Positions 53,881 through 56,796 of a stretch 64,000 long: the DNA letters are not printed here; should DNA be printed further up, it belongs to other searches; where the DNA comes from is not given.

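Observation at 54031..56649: T9SS-exported agmatine/peptidyl-arginine deiminase homologue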

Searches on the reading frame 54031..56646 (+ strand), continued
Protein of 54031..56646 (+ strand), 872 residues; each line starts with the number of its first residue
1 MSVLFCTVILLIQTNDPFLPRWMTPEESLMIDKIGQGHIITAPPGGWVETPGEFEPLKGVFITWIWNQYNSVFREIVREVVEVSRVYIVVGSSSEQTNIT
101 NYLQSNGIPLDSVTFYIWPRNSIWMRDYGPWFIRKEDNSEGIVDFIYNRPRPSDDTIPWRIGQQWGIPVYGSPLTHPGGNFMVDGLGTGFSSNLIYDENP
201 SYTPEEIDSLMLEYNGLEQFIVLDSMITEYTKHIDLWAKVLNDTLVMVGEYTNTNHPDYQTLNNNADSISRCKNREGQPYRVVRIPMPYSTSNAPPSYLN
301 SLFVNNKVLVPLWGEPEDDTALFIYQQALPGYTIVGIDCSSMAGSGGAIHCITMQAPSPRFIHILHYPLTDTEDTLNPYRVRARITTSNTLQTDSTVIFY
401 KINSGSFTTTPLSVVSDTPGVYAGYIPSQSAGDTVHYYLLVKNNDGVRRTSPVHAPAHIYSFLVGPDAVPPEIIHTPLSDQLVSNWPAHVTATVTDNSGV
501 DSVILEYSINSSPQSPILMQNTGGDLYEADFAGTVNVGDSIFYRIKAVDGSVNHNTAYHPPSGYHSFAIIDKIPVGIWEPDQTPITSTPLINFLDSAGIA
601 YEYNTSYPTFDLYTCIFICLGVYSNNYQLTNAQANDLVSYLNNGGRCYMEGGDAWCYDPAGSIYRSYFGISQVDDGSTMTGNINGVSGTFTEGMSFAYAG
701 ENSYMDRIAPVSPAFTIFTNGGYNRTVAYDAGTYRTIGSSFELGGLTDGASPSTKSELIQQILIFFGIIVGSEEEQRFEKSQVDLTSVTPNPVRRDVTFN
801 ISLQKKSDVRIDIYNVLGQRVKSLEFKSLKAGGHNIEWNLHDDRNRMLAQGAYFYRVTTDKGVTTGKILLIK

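Call 48: find_encoding_contigs(protein=P0082, flank=8000, max_places=1)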
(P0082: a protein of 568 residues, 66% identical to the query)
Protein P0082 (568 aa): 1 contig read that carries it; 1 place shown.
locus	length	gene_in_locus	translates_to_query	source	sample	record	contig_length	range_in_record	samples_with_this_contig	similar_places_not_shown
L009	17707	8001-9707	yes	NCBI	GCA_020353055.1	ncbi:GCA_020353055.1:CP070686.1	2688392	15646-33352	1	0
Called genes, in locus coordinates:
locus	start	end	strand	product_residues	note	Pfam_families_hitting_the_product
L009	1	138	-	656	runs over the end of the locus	PF00133:tRNA-synt_1, PF09334:tRNA-synt_1g, PF19303:Anticodon_3, PF08264:Anticodon_1 (weak), PF01588:tRNA_bind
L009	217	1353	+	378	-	PF20539:DUF6754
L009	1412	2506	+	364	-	PF20539:DUF6754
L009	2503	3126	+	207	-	-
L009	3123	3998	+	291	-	-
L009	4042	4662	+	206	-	-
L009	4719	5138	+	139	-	PF03479:PCC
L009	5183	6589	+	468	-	PF00202:Aminotran_3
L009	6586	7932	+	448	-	PF02878:PGM_PMM_I, PF02879:PGM_PMM_II, PF02880:PGM_PMM_III, PF00408:PGM_PMM_IV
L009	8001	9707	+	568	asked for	PF04371:PAD_porph, PF13860:FlgD_ig (weak), PF18962:Por_Secre_tail (weak)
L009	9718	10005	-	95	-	PF02575:YbaB_DNA_bd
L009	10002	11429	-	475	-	PF05496:RuvB_N (faint), PF13177:DNA_pol3_delta2, PF00004:AAA, PF07728:AAA_5 (weak), PF13173:AAA_14 (weak), PF13401:AAA_22 (weak), PF22608:DNAX_ATPase_lid, PF12169:DNA_pol3_gamma3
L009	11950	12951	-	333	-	PF09084:NMT1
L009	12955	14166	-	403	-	PF00515:TPR_1 (faint), PF07719:TPR_2 (faint), PF09976:TPR_21 (faint), PF14559:TPR_19 (weak), PF13414:TPR_11, PF13424:TPR_12 (weak), PF14559:TPR_19 (weak), PF13431:TPR_17 (weak), +13 more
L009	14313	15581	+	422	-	PF05036:SPOR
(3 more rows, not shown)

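Call 55: predict_structure(alignment_id=A1)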
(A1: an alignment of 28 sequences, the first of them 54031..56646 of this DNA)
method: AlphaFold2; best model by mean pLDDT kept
length: 872 residues; sequences in the alignment: 28
mean_pLDDT: 64.9   pTM: 0.45
mean pLDDT of the five models: 64.9, 64.8, 58.0, 53.6, 51.7
residues with pLDDT >= 90: 105; 70-90: 330; 50-70: 198; < 50: 239
segments of 3 or more residues with pLDDT < 50: 9-51, 120-180, 229-231, 583-585, 621-628, 647-654, 657-659, 661-752, 771-783
pLDDT, mean of each block of 10 residues (from residue 1): 58 32 34 29 30 66 79 91 84 88 95 74 33 28 24 30 31 32 61 64 62 58 68 60 73 76 81 75 70 66 85 80 81 88 62 63 71 66 79 87 92 79 85 85 81 62 68 85 85 85 92 91 91 87 87 72 82 68 57 70 68 60 46 56 51 47 44 36 28 27 31 31 31 35 43 56 57 29 64 88 79 88 85 86 89 86 83 80
secondary structure, 60 per line:
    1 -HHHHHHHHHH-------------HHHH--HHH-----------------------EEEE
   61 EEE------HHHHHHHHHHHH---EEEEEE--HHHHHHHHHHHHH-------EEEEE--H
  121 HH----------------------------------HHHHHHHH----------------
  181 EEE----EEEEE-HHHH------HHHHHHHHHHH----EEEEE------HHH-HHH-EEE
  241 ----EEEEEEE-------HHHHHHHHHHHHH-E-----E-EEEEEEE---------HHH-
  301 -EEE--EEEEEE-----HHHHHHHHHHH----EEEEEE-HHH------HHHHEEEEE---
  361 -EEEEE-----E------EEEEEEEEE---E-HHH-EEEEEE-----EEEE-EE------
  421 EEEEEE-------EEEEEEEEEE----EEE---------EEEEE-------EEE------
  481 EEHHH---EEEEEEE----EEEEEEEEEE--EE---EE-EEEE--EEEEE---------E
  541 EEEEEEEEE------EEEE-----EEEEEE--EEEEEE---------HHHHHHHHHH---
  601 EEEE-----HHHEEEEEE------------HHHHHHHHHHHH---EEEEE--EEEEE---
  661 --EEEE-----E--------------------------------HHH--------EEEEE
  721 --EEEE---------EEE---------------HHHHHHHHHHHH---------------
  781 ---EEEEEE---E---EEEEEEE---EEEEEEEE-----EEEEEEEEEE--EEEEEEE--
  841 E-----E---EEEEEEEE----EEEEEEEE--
elements in order (helices of 4 or more, strands of 3 or more residues): H2-11 H25-28 E57-63 H70-81 E85-90 H93-105 E113-117 H157-164 E181-183 E188-192 H194-197 H204-214 E219-223 E238-240 E245-251 H259-271 E281-287 E302-304 E307-312 H318-328 E333-338 H349-352 E353-357 E362-366 E379-387 E397-402 E408-411 E421-426 E434-443 E448-450 E460-464 E472-474 E489-495 E500-509 E520-523 E526-530 E540-549 E556-559 E565-570 E573-578 H588-597 E601-604 E613-618 H631-642 E646-650 E653-657 E663-666 E716-720 E723-726 E736-738 H754-765 E784-789 E797-803 E807-814 E820-829 E832-838 E851-858 E863-870

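Call 74: fold_search(model_id=the predicted structure, library=pdb)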
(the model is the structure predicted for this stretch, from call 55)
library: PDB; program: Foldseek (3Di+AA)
matches with E <= 10: 1791; with E <= 0.001: 374
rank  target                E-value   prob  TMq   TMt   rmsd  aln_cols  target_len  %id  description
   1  5ak7                  1.1e-31  1.00  0.35  0.67   6.6       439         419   26  Structure of wt Porphyromonas gingivalis peptidylarginine deiminase (released 2015-07-22)
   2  5ak8                  5.3e-31  1.00  0.35  0.67   6.6       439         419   25  Structure of C351A mutant of Porphyromonas gingivalis peptidylarginine deiminase (released 2015-07-22)
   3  6i0x_B                6.3e-31  1.00  0.36  0.68   6.6       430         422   27  Porphyromonas gingivalis peptidylarginine deminase (PPAD) mutant G231N/E232T/N235D in complex with Cl-amidine. (released 2019-01-23)
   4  4ytb                  9.4e-31  1.00  0.35  0.66   6.6       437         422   26  Crystal structure of Porphyromonas gingivalis peptidylarginine deiminase (PPAD) in complex with dipeptide Asp-Gln. (released 2015-07-01)
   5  4ytg                  1.9e-30  1.00  0.35  0.67   6.5       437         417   26  Crystal structure of Porphyromonas gingivalis peptidylarginine deiminase (PPAD) mutant C351A in complex with dipeptide M (released 2015-07-01)
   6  6i0x_A                2.7e-30  1.00  0.36  0.68   6.5       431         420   27  Porphyromonas gingivalis peptidylarginine deminase (PPAD) mutant G231N/E232T/N235D in complex with Cl-amidine. (released 2019-01-23)
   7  4yt9                  2.9e-29  1.00  0.35  0.66   6.5       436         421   26  Crystal structure of Porphyromonas gingivalis peptidylarginine deiminase (PPAD) substrate-unbound. (released 2015-07-15)
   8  1xkn                  4.0e-20  1.00  0.28  0.64   7.4       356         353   23  Crystal Structure of the Putative Peptidyl-arginine Deiminase from Chlorobium tepidum, NESG Target CtR21 (released 2004-11-16)
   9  6nib                  2.5e-18  1.00  0.28  0.64   7.8       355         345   22  Crystal Structure of Medicago truncatula Agmatine Iminohydrolase (Deiminase) (released 2019-03-20)
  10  2ewo_A                9.0e-18  1.00  0.28  0.63   8.6       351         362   24  X-ray structure of putative agmatine deiminase Q8DW17, Northeast Structural Genomics target SmR6. (released 2005-12-06)
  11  2jer_B                1.6e-17  1.00  0.27  0.61   8.4       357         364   23  Agmatine deiminase of Enterococcus faecalis catalyzing its reaction. (released 2007-01-30)
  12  1zbr_A                1.9e-17  1.00  0.27  0.64   7.6       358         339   21  Crystal Structure of the Putative Arginine Deiminase from Porphyromonas gingivalis, Northeast Structural Genomics Targ (released 2005-04-19)
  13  2jer_D                2.0e-17  1.00  0.28  0.60   8.1       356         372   23  Agmatine deiminase of Enterococcus faecalis catalyzing its reaction. (released 2007-01-30)
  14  6nic_A                2.1e-17  1.00  0.27  0.62   8.7       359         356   22  Crystal Structure of Medicago truncatula Agmatine Iminohydrolase (Deiminase) in Complex with 6-aminohexanamide (released 2019-03-20)
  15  6nic_C                2.9e-17  1.00  0.28  0.63   8.1       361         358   22  Crystal Structure of Medicago truncatula Agmatine Iminohydrolase (Deiminase) in Complex with 6-aminohexanamide (released 2019-03-20)
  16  2jer_H                3.9e-17  1.00  0.27  0.60   8.2       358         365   23  Agmatine deiminase of Enterococcus faecalis catalyzing its reaction. (released 2007-01-30)
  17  2jer_E                5.5e-17  1.00  0.26  0.58   7.8       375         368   21  Agmatine deiminase of Enterococcus faecalis catalyzing its reaction. (released 2007-01-30)
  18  2ewo_H                6.1e-17  1.00  0.28  0.63   7.6       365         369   22  X-ray structure of putative agmatine deiminase Q8DW17, Northeast Structural Genomics target SmR6. (released 2005-12-06)
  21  2jer_C                8.6e-17  1.00  0.28  0.61   8.2       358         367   23  Agmatine deiminase of Enterococcus faecalis catalyzing its reaction. (released 2007-01-30)
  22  2jer_A                1.0e-16  1.00  0.27  0.60   7.9       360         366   23  Agmatine deiminase of Enterococcus faecalis catalyzing its reaction. (released 2007-01-30)
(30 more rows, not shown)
